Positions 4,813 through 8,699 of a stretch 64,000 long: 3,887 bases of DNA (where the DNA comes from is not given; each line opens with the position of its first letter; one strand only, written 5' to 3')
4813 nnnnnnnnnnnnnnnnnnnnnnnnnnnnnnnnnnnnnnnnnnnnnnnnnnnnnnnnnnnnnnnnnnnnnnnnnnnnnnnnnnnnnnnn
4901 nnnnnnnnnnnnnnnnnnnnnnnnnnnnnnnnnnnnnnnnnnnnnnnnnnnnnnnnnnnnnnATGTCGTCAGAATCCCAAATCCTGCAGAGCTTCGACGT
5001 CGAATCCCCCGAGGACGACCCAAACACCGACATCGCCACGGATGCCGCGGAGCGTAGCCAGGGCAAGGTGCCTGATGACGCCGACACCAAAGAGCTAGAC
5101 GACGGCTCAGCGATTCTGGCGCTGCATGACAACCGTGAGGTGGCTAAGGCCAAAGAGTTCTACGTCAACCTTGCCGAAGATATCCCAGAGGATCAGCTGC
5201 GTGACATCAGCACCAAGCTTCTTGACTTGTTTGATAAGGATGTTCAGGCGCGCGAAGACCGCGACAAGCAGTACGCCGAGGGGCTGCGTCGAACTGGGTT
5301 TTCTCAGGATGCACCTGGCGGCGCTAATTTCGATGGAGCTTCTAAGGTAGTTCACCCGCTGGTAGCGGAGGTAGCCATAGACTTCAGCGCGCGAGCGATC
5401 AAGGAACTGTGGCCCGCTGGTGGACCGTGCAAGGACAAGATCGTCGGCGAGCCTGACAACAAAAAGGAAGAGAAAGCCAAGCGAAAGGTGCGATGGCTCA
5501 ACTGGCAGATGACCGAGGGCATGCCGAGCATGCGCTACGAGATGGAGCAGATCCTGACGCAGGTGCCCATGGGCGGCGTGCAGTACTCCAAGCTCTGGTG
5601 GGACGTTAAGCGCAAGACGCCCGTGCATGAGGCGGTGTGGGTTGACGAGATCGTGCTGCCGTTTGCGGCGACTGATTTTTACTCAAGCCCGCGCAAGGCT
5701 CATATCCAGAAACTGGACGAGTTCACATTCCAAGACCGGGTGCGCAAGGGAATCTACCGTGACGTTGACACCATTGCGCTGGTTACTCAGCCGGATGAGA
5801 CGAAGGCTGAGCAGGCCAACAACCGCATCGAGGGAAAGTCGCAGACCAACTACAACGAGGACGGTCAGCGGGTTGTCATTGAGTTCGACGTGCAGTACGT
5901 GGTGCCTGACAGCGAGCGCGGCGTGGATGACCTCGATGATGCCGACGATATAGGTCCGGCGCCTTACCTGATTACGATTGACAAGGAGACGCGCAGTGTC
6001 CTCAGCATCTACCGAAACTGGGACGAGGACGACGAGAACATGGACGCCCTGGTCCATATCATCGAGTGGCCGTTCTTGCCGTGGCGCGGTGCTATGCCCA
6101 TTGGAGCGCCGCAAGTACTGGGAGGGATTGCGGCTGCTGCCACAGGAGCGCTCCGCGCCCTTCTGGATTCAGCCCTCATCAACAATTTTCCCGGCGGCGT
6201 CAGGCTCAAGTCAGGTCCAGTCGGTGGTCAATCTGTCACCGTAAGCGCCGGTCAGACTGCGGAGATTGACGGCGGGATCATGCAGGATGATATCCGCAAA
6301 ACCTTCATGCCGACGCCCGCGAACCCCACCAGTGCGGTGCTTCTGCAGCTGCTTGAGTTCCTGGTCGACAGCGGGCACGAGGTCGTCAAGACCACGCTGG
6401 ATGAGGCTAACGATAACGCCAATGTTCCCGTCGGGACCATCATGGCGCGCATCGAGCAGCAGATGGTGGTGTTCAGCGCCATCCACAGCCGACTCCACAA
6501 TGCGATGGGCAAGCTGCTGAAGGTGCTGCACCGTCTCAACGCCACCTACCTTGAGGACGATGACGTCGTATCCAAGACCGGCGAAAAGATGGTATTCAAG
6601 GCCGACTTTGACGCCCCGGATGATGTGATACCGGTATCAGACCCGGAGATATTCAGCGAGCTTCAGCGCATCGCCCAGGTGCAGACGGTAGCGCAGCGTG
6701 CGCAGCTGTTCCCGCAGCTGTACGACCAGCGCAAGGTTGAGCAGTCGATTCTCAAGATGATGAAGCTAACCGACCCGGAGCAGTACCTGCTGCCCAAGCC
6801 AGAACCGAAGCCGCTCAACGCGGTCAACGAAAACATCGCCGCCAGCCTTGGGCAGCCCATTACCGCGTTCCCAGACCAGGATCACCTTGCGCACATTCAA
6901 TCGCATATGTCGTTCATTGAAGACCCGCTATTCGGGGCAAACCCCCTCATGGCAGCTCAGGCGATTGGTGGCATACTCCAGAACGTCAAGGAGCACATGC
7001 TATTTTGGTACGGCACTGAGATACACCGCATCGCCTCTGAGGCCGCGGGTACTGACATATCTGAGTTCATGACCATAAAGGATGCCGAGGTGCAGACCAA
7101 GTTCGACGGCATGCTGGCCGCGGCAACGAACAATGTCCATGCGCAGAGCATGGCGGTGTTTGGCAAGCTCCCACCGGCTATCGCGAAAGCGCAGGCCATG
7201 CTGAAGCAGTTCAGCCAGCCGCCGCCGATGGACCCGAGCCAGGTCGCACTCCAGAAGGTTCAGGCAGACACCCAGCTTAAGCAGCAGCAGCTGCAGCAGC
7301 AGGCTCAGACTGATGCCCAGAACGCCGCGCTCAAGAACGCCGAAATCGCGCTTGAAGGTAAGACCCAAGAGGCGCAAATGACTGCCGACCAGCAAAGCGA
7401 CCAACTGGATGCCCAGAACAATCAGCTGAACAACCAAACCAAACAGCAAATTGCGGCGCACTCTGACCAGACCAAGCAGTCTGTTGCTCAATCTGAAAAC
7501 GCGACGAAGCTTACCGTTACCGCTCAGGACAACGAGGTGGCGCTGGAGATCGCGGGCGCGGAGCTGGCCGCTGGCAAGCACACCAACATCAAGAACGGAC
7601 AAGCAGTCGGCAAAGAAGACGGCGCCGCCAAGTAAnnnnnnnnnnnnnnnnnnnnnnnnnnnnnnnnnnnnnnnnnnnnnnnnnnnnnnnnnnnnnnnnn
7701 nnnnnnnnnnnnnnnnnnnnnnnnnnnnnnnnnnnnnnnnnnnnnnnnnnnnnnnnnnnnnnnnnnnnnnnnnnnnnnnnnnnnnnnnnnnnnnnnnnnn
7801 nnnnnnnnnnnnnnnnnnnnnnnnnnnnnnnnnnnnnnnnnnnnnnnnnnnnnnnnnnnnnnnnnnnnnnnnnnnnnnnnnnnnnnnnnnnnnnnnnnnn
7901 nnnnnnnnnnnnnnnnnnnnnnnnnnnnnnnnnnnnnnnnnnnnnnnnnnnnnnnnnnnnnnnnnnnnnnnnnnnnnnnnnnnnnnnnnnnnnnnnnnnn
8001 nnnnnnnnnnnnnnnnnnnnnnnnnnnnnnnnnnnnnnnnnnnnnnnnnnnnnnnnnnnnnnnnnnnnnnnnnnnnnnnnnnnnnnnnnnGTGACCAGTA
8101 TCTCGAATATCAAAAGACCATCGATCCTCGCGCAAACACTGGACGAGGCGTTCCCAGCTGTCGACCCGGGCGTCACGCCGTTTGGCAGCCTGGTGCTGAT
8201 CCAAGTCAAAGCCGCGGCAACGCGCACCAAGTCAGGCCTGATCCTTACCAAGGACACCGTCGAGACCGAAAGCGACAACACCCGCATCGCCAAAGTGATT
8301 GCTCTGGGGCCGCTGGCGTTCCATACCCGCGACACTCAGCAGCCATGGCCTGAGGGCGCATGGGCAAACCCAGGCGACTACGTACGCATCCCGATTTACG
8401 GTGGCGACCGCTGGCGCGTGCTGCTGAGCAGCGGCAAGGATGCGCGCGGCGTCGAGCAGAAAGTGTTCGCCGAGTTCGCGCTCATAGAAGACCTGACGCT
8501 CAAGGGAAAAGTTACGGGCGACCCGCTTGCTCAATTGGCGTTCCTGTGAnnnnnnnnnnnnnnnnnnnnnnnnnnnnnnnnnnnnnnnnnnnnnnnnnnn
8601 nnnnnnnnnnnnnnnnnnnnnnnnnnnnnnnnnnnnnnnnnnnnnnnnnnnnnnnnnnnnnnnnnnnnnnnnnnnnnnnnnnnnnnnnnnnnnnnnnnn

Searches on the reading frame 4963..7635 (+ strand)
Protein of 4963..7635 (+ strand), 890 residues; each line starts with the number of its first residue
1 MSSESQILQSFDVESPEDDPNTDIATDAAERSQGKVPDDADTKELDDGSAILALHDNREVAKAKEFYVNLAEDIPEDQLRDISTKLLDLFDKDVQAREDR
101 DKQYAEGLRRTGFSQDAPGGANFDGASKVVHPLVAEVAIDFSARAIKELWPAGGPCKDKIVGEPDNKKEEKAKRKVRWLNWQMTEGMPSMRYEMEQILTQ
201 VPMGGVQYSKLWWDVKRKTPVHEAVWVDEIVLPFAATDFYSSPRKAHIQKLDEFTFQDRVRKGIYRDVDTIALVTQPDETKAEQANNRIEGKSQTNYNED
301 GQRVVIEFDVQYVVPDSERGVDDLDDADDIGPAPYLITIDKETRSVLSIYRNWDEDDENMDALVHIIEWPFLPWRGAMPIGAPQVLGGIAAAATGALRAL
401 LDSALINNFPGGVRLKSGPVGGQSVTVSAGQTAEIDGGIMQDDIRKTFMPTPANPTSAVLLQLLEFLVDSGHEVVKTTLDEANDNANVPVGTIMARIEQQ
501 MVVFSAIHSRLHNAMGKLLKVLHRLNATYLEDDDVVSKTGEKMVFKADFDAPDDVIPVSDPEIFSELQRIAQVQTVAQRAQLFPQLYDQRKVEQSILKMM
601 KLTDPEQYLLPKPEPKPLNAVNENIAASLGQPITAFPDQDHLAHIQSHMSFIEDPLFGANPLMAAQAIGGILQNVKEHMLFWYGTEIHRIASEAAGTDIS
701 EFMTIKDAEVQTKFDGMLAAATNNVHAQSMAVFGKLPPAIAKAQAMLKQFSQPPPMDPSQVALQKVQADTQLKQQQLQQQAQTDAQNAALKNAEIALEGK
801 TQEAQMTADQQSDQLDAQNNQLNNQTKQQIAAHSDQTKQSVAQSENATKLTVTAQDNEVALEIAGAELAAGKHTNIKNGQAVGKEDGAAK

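Call 10: search_protein_families(library=phrogs, proteins=[window:4963-7635:+], max_evalue=0.001)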
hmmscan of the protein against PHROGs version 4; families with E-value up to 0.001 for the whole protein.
window:4963-7635:+ (890 aa): 1 family
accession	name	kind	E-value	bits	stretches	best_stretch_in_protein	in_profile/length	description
phrog_1216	-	head and packaging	1.2e-08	34.9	1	483-634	469-617/714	portal protein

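Call 12: search_dna_similar(query=window:4963-7635:+, collection=phages, mode=protein, max_rows=15)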
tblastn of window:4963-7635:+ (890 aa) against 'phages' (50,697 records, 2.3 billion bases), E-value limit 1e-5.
Records with a match: 18; places in all: 18; records where one place covers at least 80% of the query: 5.
Best place of each record, by identity: <60% 18.
By first word of the organism name: Caulobacter 4; Caudoviricetes 4; Roseobacter 2; Pelagibacter 2; Planktothrix 2; Phage 1; Synechococcus 1; phage 1; Alcaligenes 1.
By host as written in the record: - 5; Caulobacter vibrioides CB15 3; Roseobacter sp. FZCC0083 2; Candidatus Pelagibacter sp. HTCC1062 2; Caulobacter vibrioides 1; Gammaproteobacteria 1; Synechococcus sp. 1; Planktothricoides raciborskii 1; and 2 more.
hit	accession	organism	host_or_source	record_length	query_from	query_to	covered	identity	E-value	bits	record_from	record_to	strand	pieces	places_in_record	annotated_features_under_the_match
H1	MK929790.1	Caulobacter phage RW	Caulobacter vibrioides CB15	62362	19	763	84%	48.9%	0e+0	695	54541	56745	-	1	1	hypothetical protein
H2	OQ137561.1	Caulobacter phage KcrB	Caulobacter vibrioides CB15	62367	19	763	84%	48.9%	0e+0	695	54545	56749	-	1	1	KcrB_gp094c: hypothetical protein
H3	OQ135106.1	Caulobacter phage RLK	Caulobacter vibrioides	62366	19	763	84%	48.9%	0e+0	695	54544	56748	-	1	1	RLK_gp094c: hypothetical protein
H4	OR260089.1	Caulobacter phage GB2A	Caulobacter vibrioides CB15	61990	19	763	84%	48.9%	0e+0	695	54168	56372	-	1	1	hypothetical protein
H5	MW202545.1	Caudoviricetes sp.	Manatee Spring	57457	47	758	80%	39.0%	2e-151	500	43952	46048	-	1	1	head to tail connecting protein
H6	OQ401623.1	Roseobacter phage CRP-901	Roseobacter sp. FZCC0083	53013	32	683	73%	35.2%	1e-100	351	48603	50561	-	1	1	head to tail connecting protein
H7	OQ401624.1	Roseobacter phage CRP-902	Roseobacter sp. FZCC0083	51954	32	683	73%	35.0%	3e-100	350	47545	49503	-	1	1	head to tail connecting protein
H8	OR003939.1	Phage DSL-LC04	Gammaproteobacteria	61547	46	692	73%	30.5%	3e-71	263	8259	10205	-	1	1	portal protein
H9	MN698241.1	Pelagibacter phage HTVC027P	Candidatus Pelagibacter sp. HTCC1062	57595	13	679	75%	28.8%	5e-74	272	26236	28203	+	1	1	hypothetical protein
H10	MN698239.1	Pelagibacter phage HTVC023P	Candidatus Pelagibacter sp. HTCC1062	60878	60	679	70%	30.0%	7e-77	280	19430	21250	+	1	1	hypothetical protein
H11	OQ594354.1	Synechococcus phage MinM2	Synechococcus sp.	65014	59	690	71%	29.2%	1e-64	243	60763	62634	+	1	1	hypothetical protein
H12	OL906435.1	Planktothrix phage Pag-Yong1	Planktothrix agardhii FACHB-1261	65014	59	690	71%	29.2%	1e-64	243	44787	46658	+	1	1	portal protein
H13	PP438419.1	Planktothrix phage Pra-JY27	Planktothricoides raciborskii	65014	59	690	71%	29.2%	1e-64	243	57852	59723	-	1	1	hypothetical protein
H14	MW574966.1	phage 023Pt_psg01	unknown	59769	63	688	70%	29.0%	2e-62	237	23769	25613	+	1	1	head to tail connecting protein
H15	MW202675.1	Caudoviricetes sp.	Manatee Spring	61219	47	623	65%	27.7%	5e-45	182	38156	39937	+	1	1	head to tail connecting protein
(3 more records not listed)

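Call 72: search_protein_families(library=pfam, proteins=[window:4963-7635:+], max_evalue=0.01)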
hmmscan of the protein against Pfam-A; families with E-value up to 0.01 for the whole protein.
window:4963-7635:+ (890 aa): 0 families

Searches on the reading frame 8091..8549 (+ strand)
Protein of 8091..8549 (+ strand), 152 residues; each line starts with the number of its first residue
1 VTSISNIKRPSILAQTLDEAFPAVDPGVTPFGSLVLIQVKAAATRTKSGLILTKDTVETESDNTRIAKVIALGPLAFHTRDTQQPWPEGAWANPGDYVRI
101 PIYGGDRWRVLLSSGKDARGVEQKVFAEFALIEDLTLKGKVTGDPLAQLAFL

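Call 41: search_protein_families(library=pfam, proteins=[window:8091-8549:+], max_evalue=0.05)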
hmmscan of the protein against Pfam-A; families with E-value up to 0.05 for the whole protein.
window:8091-8549:+ (152 aa): 2 families
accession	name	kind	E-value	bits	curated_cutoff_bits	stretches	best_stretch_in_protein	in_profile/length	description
PF00166.26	Cpn10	-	3.2e-05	24.3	21.1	1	28-84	2-54/93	Chaperonin 10 Kd subunit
PF06725.17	3D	-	0.002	18.7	23.8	1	23-56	4-36/72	3D domain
